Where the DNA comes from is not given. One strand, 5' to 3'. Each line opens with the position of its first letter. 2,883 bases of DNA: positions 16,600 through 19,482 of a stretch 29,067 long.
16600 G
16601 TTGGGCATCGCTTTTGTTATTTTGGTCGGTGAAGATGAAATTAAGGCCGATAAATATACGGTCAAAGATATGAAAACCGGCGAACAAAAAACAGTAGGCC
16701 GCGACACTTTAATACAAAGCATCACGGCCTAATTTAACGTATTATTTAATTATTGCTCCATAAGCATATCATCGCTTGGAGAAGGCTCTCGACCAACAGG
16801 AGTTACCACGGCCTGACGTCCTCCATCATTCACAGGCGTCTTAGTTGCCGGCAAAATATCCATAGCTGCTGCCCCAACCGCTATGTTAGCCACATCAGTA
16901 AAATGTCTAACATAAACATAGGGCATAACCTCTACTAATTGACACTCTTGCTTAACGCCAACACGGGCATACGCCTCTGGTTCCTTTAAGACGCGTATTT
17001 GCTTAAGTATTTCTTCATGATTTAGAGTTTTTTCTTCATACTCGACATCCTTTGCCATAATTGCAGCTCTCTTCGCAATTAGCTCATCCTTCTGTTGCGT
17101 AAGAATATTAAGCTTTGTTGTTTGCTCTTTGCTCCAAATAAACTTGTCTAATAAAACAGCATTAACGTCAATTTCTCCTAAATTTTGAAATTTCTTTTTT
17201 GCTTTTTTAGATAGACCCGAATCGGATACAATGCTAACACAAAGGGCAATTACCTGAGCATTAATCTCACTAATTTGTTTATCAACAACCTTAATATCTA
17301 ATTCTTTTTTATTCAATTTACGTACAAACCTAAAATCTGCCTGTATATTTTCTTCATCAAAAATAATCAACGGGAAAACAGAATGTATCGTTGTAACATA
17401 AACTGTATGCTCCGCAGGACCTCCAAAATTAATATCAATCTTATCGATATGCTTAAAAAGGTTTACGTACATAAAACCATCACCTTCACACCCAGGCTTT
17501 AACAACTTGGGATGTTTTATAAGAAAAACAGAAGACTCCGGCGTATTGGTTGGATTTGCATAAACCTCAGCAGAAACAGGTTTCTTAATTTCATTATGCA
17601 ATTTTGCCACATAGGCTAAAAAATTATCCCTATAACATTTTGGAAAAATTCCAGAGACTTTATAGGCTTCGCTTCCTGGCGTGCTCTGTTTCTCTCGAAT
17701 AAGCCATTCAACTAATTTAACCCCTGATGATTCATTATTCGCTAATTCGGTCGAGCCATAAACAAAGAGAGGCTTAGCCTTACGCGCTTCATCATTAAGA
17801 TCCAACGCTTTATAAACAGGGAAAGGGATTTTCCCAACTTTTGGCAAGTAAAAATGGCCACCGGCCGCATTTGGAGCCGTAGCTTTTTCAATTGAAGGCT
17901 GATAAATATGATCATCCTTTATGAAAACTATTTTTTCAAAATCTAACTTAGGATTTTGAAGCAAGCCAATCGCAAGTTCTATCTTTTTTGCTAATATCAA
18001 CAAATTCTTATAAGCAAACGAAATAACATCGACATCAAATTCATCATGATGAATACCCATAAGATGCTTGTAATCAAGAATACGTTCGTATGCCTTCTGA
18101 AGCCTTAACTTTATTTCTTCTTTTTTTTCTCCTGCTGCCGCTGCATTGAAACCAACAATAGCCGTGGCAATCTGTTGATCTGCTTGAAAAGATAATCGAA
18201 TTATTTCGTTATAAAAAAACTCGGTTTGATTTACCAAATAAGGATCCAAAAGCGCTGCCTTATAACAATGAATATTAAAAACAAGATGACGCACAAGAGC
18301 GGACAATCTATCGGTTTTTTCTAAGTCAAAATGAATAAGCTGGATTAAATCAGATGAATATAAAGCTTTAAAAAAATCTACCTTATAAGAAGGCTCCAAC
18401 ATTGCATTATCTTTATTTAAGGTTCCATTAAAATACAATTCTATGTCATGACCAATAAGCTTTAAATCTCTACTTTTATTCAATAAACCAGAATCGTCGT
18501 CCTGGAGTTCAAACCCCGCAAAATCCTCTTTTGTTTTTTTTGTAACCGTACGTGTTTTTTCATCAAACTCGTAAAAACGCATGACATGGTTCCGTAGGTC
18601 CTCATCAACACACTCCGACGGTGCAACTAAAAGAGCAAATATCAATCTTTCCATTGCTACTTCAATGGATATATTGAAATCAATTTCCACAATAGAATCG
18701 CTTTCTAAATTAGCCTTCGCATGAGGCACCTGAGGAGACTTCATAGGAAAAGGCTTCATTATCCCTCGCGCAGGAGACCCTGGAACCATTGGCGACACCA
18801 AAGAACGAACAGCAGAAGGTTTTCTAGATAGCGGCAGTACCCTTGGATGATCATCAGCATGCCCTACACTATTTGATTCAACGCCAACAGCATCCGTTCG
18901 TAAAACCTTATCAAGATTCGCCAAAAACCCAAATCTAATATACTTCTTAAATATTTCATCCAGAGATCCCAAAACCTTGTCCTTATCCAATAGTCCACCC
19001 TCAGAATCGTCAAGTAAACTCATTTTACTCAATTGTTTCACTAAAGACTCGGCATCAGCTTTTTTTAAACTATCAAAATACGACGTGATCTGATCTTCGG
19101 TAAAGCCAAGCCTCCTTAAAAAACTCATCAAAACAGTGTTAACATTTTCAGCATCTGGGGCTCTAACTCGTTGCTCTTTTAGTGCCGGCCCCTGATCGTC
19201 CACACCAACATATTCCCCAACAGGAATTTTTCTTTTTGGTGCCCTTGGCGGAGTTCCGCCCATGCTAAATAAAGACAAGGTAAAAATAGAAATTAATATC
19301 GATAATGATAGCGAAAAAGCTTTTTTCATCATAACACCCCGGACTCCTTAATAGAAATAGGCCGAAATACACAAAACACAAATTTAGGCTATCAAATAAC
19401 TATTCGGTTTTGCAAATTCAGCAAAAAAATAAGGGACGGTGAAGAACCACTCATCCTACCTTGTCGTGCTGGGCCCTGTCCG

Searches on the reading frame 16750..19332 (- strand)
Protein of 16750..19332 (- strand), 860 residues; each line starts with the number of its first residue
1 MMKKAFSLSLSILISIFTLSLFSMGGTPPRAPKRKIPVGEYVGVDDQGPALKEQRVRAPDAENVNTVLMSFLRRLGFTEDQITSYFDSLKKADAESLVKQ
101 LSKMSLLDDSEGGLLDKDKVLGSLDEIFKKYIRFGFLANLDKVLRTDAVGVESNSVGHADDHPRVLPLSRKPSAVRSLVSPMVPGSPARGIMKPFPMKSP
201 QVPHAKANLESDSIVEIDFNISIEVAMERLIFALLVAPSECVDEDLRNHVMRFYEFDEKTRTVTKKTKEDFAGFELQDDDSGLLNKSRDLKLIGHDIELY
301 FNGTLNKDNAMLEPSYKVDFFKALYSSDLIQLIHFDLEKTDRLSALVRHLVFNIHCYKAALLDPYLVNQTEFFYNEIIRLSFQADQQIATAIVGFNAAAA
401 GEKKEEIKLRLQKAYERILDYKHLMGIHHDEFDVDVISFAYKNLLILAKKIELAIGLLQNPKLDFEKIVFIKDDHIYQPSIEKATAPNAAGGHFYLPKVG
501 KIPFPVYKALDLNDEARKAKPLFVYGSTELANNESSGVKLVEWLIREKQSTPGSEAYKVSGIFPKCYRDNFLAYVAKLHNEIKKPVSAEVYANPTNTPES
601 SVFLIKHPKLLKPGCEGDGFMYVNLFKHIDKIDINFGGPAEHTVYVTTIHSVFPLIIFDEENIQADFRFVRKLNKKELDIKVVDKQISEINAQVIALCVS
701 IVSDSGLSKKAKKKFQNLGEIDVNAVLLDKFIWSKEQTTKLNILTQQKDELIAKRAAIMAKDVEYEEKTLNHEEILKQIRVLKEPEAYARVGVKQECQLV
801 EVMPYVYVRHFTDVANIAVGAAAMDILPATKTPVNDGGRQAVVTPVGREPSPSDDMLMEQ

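Call 3: search_protein_families(library=pfam, proteins=[window:16750-19332:-], max_evalue=0.1)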
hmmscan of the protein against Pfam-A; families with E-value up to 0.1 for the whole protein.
window:16750-19332:- (860 aa): 0 families

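Call 4: search_protein_families(library=ncbifam, proteins=[window:16750-19332:-], max_evalue=0.1)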
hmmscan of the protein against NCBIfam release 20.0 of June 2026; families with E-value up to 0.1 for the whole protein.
window:16750-19332:- (860 aa): 0 families

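Call 7: search_protein_families(library=padloc, proteins=[window:16750-19332:-], max_evalue=0.1)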
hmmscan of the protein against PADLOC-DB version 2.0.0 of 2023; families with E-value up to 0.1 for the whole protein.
window:16750-19332:- (860 aa): 1 family
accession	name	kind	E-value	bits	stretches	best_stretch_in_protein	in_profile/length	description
PDLC02658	DndB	-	0.0053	13.8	1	641-724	16-102/356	DndB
